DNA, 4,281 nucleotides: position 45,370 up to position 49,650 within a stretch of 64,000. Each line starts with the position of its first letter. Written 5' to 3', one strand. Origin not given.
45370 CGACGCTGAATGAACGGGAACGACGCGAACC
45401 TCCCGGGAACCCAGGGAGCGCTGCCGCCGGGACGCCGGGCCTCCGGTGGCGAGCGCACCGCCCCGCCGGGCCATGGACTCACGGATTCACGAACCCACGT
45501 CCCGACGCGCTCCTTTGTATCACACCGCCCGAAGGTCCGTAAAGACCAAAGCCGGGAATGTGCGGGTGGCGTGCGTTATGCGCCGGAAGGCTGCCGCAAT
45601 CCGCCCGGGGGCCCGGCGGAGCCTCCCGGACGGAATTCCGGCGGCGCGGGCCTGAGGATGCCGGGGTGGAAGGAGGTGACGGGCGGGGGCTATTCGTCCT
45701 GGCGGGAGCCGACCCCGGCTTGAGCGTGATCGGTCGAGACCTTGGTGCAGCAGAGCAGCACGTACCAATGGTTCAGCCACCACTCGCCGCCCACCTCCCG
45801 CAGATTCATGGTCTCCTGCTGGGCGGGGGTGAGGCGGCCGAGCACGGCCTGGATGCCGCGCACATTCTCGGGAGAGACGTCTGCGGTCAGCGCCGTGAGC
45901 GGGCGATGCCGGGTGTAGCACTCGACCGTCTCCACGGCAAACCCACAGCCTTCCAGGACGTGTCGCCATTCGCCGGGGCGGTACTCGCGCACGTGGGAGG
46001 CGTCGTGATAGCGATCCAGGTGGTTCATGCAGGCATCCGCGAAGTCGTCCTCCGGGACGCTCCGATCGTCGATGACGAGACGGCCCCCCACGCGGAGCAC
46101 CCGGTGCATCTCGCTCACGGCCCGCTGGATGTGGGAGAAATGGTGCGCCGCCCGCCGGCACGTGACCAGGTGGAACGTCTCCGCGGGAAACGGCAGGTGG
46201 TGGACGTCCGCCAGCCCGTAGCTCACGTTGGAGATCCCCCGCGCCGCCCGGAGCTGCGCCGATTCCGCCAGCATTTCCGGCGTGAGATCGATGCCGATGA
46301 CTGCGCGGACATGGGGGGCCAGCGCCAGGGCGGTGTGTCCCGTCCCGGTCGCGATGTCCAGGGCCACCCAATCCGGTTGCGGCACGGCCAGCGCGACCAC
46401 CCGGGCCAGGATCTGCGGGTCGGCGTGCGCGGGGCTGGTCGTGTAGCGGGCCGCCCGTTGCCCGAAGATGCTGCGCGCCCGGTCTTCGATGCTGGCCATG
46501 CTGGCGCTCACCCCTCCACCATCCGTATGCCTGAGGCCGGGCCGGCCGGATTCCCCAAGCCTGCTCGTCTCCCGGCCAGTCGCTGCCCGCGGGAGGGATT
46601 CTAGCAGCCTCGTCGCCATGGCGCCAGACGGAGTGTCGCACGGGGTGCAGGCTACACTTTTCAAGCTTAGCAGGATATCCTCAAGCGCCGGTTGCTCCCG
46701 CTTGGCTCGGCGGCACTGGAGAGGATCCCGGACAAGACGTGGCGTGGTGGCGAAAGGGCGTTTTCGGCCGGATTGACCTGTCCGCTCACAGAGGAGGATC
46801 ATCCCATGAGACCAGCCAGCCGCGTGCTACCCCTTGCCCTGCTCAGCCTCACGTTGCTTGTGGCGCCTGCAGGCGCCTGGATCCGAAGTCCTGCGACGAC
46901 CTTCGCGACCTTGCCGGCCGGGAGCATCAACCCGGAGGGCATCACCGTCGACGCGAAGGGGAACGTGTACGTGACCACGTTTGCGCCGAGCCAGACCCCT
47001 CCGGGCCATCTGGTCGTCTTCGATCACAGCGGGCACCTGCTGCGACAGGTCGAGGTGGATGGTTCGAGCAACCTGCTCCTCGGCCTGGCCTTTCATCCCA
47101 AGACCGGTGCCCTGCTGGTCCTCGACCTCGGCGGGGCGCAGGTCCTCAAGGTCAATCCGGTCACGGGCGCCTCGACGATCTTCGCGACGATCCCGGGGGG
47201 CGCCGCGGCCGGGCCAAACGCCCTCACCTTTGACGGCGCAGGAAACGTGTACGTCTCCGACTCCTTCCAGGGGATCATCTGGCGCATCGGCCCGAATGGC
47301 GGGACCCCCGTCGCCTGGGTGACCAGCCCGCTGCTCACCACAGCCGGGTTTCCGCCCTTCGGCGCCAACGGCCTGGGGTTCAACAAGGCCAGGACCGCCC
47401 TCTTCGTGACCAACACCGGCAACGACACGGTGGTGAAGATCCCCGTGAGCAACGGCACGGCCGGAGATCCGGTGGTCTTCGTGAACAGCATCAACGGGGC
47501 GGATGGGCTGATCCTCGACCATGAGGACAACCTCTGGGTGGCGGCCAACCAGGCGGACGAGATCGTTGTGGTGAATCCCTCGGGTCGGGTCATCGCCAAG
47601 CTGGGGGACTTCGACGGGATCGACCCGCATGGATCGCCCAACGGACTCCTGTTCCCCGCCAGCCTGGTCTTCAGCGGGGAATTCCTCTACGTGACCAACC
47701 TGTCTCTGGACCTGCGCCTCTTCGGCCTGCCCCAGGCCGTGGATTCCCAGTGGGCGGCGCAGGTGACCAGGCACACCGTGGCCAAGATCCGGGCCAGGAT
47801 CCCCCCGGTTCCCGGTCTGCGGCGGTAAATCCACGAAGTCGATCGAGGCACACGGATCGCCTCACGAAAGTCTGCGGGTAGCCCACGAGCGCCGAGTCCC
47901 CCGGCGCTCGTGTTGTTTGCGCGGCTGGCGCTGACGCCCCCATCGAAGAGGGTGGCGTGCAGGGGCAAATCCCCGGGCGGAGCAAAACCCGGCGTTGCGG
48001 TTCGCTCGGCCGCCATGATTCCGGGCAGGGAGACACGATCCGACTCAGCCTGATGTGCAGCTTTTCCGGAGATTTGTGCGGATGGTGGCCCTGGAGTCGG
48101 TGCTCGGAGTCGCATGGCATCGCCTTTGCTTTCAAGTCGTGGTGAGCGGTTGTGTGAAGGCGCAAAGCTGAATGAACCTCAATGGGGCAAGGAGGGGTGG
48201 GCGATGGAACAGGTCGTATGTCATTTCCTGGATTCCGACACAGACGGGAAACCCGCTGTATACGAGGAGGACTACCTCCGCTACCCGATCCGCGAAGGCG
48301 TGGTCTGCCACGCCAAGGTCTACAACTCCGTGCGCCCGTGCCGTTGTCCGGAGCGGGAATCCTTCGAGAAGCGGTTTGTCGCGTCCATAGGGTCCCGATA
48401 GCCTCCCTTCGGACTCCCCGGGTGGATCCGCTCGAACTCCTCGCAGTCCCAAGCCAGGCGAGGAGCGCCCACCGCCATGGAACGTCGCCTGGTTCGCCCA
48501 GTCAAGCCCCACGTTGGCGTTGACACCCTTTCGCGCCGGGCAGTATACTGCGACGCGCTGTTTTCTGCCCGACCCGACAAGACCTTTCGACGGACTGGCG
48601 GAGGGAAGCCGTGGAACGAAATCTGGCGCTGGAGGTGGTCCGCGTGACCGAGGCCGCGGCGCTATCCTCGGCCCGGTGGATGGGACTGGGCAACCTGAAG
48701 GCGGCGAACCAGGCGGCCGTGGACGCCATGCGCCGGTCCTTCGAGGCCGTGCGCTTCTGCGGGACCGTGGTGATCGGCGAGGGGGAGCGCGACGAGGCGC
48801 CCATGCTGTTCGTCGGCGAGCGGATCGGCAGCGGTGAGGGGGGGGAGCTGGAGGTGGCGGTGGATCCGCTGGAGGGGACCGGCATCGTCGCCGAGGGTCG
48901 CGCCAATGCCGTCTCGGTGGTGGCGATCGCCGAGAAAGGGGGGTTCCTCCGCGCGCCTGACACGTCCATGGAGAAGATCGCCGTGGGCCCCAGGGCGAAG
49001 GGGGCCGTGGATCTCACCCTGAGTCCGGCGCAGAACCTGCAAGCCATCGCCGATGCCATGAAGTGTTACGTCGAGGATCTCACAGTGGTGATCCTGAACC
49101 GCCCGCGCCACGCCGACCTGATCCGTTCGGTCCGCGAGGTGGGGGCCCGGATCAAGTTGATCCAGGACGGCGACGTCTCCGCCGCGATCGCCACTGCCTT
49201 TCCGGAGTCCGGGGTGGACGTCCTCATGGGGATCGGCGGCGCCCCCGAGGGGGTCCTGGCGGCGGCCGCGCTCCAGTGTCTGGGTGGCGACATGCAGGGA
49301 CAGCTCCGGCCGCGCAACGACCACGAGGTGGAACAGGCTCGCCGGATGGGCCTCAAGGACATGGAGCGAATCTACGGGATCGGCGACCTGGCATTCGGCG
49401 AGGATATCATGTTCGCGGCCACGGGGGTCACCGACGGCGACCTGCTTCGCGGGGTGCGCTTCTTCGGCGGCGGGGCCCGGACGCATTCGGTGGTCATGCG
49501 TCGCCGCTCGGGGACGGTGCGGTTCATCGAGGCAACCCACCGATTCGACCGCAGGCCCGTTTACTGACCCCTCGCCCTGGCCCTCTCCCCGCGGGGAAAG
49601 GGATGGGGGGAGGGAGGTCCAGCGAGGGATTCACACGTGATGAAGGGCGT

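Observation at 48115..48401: Near-consensus sigma-54 promoter driving a 65-aa Cys/His-rich orphan protein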

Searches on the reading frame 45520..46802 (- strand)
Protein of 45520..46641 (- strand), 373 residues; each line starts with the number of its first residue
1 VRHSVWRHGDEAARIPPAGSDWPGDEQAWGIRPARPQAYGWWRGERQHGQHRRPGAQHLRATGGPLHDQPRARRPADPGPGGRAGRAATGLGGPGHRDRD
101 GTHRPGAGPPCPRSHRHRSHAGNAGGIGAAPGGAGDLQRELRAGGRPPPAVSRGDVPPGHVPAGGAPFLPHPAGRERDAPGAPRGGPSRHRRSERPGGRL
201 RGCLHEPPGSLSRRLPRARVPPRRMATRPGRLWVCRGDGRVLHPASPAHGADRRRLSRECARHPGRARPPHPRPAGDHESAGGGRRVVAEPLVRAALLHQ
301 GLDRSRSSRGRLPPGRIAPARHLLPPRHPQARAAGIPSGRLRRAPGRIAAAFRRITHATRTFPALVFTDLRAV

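Call 32: search_protein_families(library=pfam, proteins=[window:45520-46641:-, window:45690-46802:-], max_evalue=0.001)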
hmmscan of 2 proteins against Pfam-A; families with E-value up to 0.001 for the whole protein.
window:45520-46641:- (373 aa): 0 families

window:45690-46802:- (370 aa): 7 families
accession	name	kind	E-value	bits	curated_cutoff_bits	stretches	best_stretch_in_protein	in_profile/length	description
PF08241.18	Methyltransf_11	-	1.9e-22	80.1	21.2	1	148-244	1-95/95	Methyltransferase domain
PF13649.12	Methyltransf_25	-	7e-22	78.4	27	1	148-240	2-97/97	Methyltransferase domain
PF13847.12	Methyltransf_31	-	3.9e-18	66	27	1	146-248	6-113/145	Methyltransferase domain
PF01209.24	Ubie_methyltran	-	2.2e-14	53.8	20.1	1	143-251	47-158/233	ubiE/COQ5 methyltransferase family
PF08242.18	Methyltransf_12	-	8.3e-14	52.6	30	1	148-242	1-98/98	Methyltransferase domain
PF13489.12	Methyltransf_23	-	5.5e-13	49.4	27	1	142-292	21-163/164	Methyltransferase domain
PF03141.22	Methyltransf_29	-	3.4e-06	26.4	23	1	153-250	125-223/506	Putative S-adenosyl-L-methionine-dependent methyltransferase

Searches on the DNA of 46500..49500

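Call 9: search_rna_families(source=window, start=46500, end=49500, threshold=evalue, max_evalue=1)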
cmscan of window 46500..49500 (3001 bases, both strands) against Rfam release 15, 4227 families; matches with E-value up to 1: 0.
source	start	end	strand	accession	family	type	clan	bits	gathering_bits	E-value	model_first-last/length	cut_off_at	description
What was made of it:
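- Rfam found no match at E<=1 (call 9).
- Tried and rejected: Rfam on 46500-49500: nothing (call 9).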

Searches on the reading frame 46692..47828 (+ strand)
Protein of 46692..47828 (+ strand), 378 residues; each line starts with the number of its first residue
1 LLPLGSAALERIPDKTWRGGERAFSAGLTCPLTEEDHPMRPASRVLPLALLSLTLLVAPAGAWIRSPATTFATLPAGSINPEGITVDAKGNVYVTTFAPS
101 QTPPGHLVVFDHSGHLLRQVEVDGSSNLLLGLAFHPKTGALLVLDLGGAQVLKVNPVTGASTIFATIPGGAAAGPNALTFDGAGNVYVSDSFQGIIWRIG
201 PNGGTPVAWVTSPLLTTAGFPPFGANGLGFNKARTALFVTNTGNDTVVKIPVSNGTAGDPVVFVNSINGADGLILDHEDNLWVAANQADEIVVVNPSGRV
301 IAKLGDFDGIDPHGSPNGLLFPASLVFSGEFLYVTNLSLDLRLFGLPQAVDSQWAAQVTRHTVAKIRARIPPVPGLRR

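Call 6: search_protein_families(library=pfam, proteins=[window:46692-47828:+], max_evalue=0.01)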
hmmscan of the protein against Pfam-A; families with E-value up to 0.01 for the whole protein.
window:46692-47828:+ (378 aa): 8 families
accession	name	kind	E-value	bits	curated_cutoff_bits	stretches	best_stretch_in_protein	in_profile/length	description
PF08450.18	SGL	-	4.6e-19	69.4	26.3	2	225-303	136-219/246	SMP-30/Gluconolactonase/LRE-like region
PF06739.17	SBBP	-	5e-07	30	20.5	1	77-95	11-29/38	Beta-propeller repeat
PF20067.5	SSL_N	-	6.5e-06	26.4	18.9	0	71-96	14-38/46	Strictosidine synthase-like, N-terminal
PF01436.27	NHL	-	2.5e-05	24.5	20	0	80-95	3-18/28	NHL repeat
PF06977.17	SdiA-regulated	-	0.00074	19.2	21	0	80-95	224-239/249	SdiA-regulated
PF13449.12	Phytase-like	-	0.0056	17.1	27.6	0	72-122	61-106/284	Esterase-like activity of phytase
PF24684.1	Vgb_lyase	-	0.0056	16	50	0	171-300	53-171/290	Virginiamycin B lyase family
PF07494.17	Reg_prop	-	0.006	17.1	20.4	0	74-97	2-23/24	Two component regulator propeller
